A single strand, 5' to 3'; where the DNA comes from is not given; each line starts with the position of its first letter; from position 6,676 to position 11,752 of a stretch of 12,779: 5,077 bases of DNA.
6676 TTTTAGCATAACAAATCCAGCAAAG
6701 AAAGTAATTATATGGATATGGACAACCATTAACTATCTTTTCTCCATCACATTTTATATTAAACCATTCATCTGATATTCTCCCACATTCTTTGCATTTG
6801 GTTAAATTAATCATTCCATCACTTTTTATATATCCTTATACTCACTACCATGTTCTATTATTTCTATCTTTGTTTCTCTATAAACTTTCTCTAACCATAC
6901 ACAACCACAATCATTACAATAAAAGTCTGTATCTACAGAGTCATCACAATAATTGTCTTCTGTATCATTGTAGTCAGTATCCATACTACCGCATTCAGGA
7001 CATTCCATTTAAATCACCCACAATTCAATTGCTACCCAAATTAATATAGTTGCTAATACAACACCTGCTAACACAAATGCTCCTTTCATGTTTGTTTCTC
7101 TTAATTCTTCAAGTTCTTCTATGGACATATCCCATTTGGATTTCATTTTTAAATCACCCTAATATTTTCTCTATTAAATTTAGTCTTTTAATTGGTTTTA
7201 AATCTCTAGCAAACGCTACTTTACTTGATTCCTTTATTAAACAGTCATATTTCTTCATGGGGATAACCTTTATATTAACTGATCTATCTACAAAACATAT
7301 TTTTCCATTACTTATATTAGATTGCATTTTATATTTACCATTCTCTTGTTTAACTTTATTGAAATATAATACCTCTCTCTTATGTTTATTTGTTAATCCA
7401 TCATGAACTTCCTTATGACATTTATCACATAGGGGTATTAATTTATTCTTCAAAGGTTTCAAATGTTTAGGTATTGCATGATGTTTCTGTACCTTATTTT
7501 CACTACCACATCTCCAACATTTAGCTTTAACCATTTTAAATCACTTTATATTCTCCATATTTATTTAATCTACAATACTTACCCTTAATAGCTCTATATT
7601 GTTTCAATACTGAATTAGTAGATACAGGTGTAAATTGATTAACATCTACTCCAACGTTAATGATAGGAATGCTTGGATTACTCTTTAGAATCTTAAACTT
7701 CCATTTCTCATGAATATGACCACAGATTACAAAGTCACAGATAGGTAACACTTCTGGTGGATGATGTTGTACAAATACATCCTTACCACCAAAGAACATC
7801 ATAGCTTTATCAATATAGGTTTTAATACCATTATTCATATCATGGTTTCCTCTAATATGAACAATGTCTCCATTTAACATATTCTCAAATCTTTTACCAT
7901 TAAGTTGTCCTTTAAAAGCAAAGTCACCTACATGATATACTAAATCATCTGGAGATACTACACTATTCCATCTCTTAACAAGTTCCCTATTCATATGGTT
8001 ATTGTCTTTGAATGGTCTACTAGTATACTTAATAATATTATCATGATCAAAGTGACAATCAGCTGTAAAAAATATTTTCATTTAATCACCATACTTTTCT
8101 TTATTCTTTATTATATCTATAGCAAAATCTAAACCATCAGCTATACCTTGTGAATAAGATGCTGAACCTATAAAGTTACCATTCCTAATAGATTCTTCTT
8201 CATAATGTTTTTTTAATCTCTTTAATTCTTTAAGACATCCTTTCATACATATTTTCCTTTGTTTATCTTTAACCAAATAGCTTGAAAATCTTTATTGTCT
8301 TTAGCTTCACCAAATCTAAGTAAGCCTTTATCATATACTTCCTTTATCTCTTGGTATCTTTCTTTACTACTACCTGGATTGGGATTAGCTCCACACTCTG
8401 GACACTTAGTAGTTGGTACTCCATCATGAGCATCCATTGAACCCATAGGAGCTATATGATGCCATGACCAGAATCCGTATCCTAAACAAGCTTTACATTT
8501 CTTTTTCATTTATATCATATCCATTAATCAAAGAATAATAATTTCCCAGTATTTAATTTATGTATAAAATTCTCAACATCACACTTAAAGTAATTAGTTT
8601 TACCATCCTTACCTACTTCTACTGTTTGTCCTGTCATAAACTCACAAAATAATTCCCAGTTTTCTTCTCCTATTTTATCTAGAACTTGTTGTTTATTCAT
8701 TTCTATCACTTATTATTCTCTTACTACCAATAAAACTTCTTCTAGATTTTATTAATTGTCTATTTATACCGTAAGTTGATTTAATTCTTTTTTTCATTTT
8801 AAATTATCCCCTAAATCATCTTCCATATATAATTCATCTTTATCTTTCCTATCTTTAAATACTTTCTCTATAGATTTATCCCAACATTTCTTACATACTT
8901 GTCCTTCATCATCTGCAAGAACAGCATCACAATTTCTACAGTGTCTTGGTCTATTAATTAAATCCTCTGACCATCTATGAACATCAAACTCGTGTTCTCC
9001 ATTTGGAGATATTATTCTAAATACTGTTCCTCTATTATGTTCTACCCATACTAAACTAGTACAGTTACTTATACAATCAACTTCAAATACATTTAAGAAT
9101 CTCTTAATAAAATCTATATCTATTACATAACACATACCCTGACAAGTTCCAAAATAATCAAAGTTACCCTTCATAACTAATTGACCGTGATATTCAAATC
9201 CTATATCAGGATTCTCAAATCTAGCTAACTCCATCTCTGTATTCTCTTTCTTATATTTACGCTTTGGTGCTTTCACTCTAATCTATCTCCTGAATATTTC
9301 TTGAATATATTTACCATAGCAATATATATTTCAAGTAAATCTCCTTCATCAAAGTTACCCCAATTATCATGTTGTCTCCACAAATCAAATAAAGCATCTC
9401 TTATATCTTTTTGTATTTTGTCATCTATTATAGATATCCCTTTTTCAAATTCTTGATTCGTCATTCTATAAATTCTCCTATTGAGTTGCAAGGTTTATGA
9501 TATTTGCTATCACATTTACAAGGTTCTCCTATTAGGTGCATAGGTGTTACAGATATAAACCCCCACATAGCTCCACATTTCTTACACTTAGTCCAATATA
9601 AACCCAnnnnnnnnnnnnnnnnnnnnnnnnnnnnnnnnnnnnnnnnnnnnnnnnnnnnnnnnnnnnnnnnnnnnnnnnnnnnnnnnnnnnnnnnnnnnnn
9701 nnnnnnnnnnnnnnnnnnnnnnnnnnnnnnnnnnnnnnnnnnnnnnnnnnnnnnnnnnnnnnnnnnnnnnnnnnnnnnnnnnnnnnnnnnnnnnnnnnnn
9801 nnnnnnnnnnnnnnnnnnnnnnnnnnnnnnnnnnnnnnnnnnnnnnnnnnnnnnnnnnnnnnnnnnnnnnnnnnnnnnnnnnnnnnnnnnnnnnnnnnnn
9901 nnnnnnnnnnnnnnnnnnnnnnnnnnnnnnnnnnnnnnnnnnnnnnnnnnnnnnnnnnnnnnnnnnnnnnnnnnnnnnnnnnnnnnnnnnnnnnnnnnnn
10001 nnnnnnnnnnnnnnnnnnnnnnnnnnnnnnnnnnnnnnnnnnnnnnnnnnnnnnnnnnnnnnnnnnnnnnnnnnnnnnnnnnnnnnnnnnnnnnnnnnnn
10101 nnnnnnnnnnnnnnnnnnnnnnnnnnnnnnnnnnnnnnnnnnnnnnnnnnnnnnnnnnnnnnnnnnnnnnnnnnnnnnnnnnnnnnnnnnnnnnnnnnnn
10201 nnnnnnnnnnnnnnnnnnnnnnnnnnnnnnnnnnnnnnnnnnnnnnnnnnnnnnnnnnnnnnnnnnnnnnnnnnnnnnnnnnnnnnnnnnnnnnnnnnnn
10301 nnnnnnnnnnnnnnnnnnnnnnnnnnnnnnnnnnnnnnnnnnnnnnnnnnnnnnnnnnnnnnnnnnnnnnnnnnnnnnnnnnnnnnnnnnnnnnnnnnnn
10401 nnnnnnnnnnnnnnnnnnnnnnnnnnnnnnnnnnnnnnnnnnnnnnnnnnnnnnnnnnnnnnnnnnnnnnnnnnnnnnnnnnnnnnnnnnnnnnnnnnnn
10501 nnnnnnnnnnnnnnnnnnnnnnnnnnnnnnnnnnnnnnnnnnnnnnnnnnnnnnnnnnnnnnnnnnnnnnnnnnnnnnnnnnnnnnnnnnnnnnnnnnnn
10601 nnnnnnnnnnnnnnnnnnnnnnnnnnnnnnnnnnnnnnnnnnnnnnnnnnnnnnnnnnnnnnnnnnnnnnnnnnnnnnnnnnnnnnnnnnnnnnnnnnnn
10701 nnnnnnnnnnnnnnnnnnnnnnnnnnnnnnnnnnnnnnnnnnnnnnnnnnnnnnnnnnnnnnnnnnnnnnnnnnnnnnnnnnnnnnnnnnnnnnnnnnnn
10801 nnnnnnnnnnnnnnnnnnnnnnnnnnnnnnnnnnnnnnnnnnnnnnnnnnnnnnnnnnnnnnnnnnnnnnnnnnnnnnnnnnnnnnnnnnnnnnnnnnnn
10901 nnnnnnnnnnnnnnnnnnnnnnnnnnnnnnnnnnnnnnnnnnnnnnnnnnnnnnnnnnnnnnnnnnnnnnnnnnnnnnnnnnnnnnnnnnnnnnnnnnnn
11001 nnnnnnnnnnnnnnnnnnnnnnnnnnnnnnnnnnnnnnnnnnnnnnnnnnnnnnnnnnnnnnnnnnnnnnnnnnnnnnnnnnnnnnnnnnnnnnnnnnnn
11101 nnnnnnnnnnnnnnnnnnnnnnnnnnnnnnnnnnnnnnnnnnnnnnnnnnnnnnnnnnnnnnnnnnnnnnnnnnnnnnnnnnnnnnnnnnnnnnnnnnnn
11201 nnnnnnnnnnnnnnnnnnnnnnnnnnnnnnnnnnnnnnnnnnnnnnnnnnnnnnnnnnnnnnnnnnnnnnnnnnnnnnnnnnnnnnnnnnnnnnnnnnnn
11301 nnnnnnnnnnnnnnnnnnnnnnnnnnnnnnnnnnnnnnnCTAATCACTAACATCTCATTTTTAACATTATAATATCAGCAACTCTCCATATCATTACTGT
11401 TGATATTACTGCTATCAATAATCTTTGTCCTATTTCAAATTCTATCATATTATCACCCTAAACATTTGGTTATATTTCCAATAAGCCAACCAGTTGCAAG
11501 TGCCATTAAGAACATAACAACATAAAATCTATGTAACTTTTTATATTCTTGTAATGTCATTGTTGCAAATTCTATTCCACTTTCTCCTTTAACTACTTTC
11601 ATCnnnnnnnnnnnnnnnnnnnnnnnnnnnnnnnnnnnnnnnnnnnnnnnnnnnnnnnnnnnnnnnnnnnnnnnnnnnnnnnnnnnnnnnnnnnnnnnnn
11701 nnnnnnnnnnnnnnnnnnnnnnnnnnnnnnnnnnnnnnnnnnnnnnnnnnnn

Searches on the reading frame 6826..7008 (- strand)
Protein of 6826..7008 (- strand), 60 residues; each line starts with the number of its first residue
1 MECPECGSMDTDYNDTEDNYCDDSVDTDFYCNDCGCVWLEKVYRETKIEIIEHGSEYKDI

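Call 37: search_protein_families(library=pfam, proteins=[window:6826-7008:-], max_evalue=0.01)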
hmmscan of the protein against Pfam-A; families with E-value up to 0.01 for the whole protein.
window:6826-7008:- (60 aa): 1 family
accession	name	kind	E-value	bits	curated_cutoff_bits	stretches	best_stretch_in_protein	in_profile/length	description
PF08271.17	Zn_Ribbon_TF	-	0.00082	19.3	29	0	1-44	1-35/43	TFIIB zinc-binding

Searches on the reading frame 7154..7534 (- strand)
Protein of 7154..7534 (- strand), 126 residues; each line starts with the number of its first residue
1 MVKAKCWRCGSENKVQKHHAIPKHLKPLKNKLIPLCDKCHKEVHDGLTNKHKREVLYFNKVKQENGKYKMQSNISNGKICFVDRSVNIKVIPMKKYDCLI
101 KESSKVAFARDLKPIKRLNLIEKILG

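Call 36: search_protein_families(library=pfam, proteins=[window:7154-7534:-], max_evalue=0.01)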
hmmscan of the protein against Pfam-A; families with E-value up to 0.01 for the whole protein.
window:7154-7534:- (126 aa): 1 family
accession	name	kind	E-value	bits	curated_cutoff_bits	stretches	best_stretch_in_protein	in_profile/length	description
PF01844.29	HNH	-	0.0022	18.6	21.4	1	6-45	1-46/47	HNH endonuclease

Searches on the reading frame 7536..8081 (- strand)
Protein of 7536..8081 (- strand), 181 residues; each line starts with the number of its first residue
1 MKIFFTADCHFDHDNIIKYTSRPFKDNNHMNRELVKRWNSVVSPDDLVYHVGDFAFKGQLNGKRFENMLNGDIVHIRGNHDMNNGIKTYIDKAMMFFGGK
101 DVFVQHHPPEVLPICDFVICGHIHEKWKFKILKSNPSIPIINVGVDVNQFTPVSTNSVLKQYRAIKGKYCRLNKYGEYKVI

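Call 9: search_protein_families(library=phrogs, proteins=[window:7536-8081:-], max_evalue=0.01)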
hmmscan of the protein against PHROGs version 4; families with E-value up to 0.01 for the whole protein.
window:7536-8081:- (181 aa): 3 families
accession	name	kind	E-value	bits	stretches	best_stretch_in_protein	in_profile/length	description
phrog_547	-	other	4.6e-37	128.4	1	1-168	29-205/245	phosphoesterase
phrog_30537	-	unknown function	2e-06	29.1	1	17-60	2-44/87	-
phrog_1649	-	other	0.0004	20.1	1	1-89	36-112/308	metallo-phosphoesterase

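Call 10: search_protein_families(library=ncbifam, proteins=[window:7536-8081:-], max_evalue=0.01)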
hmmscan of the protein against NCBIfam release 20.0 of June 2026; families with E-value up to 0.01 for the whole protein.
window:7536-8081:- (181 aa): 2 families
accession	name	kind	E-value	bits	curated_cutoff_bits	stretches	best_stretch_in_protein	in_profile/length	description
TIGR04123.1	P_estr_lig_assc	hypoth_equivalog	1.7e-05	24.3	150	1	64-130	88-157/207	ligase-associated DNA damage response endonuclease PdeM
TIGR00040.1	yfcE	subfamily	0.00068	19.7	56.25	1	39-127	23-119/158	YfcE family phosphodiesterase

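Call 36: search_protein_families(library=pfam, proteins=[window:7536-8081:-], max_evalue=0.01)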
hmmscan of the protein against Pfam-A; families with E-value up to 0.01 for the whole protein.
window:7536-8081:- (181 aa): 2 families
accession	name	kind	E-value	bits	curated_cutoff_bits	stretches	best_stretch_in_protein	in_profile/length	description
PF12850.12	Metallophos_2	-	1.2e-08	35.5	27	1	1-126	1-119/154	Calcineurin-like phosphoesterase superfamily domain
PF00149.33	Metallophos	-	0.00021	22.2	21.5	1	1-93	1-76/191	Calcineurin-like phosphoesterase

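Call 75: search_dna_similar(query=window:7536-8081:-, collection=phages, mode=protein, max_rows=15)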
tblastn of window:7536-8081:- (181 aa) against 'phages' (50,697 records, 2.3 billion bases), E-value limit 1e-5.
Records with a match: 1300; places in all: 1333; records where one place covers at least 80% of the query: 397.
Best place of each record, by identity: <60% 1300.
By first word of the organism name: Vibrio 374; Escherichia 202; Pseudomonas 180; Staphylococcus 120; Enterococcus 75; Listeria 56; Bacillus 50; Campylobacter 36; Streptomyces 30; Erwinia 22; and 45 more.
By host as written in the record: - 381; Escherichia coli 62; Pseudomonas aeruginosa 51; Listeria monocytogenes 45; Staphylococcus aureus 39; Vibrio harveyi BAA-1116 36; Escherichia coli K-12 MG1655 30; Pseudomonas aeruginosa PAO1 27; and 262 more.
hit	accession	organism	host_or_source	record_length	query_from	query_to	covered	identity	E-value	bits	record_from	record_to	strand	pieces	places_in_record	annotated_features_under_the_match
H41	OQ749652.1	Phage Phass-1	human gut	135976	1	171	94%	35.5%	5e-24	103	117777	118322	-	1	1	hypothetical protein (x2)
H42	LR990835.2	Enterococcus phage Porthos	-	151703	2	169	93%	34.6%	9e-14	74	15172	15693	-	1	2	Metallophosphatase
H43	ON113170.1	Enterococcus phage vB_OCPT_CCS1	Enterococcus sp.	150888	2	169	93%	34.6%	9e-14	74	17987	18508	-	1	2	hypothetical protein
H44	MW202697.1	Caudoviricetes sp.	Manatee Spring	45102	3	162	88%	36.0%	1e-14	76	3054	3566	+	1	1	hypothetical protein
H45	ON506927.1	Enterococcus phage TJE1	Enterococcus faecium strain UCH1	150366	2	169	93%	34.2%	3e-15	78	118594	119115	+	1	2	hypothetical protein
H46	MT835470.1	Bacteriophage sp.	human fecal samples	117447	4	158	86%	37.0%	2e-21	96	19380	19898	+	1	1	record has no annotation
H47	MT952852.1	Streptomyces phage Beuffert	Streptomyces griseus ATCC 10137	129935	1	165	91%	34.5%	4e-20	92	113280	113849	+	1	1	229: phosphoesterase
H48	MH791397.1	Enterococcus phage EfsSzw-1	Enterococcus faecalis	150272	2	169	93%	33.9%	1e-14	76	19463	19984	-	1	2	putative phosphoesterase or phosphohydrolase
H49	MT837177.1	Bacteriophage sp.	human fecal samples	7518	4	168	91%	34.4%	1e-19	91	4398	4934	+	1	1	record has no annotation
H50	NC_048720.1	Streptomyces phage Blueeyedbeauty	Streptomyces griseus ATCC 10137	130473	1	165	91%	34.0%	6e-20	92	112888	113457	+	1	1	231: phosphoesterase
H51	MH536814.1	Streptomyces phage Blueeyedbeauty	Streptomyces griseus ATCC 10137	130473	1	165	91%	34.0%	6e-20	92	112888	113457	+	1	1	231: phosphoesterase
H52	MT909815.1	Enterococcus phage iF6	Enterococcus faecium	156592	2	169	93%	33.3%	9e-14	74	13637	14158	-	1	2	calcineurin-like phosphoesterase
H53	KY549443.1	Enterococcus phage EFP01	Enterococcus faecium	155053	2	169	93%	33.3%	8e-14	74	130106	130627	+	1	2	hypothetical protein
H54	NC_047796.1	Enterococcus phage EFP01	Enterococcus faecium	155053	2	169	93%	33.3%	8e-14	74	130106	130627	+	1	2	phosphoesterase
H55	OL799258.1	Enterococcus phage phiSHEF13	Enterococcus faecium E1071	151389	2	169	93%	33.2%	4e-14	75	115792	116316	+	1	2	metallophosphatase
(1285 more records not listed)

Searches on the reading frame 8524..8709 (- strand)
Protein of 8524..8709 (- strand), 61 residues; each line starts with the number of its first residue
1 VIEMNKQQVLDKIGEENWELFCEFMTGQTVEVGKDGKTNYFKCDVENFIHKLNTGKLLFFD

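Call 37: search_protein_families(library=pfam, proteins=[window:8524-8709:-], max_evalue=0.01)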
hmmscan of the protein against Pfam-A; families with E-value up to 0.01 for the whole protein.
window:8524-8709:- (61 aa): 1 family
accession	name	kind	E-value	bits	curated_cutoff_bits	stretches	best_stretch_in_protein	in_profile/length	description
PF18938.6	aRib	-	0.0043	17.3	27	1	5-38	22-50/71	Atypical Rib domain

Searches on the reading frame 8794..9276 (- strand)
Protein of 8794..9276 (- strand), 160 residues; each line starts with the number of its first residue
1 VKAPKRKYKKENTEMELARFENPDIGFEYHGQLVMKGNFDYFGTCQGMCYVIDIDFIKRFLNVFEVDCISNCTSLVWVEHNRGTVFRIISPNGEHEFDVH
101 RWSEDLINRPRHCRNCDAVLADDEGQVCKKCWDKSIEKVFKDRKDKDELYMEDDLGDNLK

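Call 9: search_protein_families(library=phrogs, proteins=[window:8794-9276:-], max_evalue=0.01)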
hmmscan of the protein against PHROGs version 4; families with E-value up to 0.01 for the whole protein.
window:8794-9276:- (160 aa): 0 families

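Call 37: search_protein_families(library=pfam, proteins=[window:8794-9276:-], max_evalue=0.01)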
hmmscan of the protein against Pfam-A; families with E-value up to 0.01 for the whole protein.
window:8794-9276:- (160 aa): 1 family
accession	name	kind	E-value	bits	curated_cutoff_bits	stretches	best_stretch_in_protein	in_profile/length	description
PF18912.6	DZR_2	-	0.0011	19.2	27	1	110-135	7-31/56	Double zinc ribbon domain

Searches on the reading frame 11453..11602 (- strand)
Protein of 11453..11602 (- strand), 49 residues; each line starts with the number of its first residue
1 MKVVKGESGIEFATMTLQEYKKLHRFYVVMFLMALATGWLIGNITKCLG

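Call 4: search_protein_families(library=pfam, proteins=[window:11453-11602:-], max_evalue=0.1)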
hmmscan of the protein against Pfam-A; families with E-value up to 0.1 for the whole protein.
window:11453-11602:- (49 aa): 1 family
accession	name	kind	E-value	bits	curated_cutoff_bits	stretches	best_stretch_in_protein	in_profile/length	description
PF07664.17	FeoB_C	-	0.058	13.6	26.6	1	27-44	5-22/54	Ferrous iron transport protein B C terminus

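Call 9: search_protein_families(library=phrogs, proteins=[window:11453-11602:-], max_evalue=0.01)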
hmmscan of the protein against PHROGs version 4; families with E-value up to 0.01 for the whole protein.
window:11453-11602:- (49 aa): 0 families
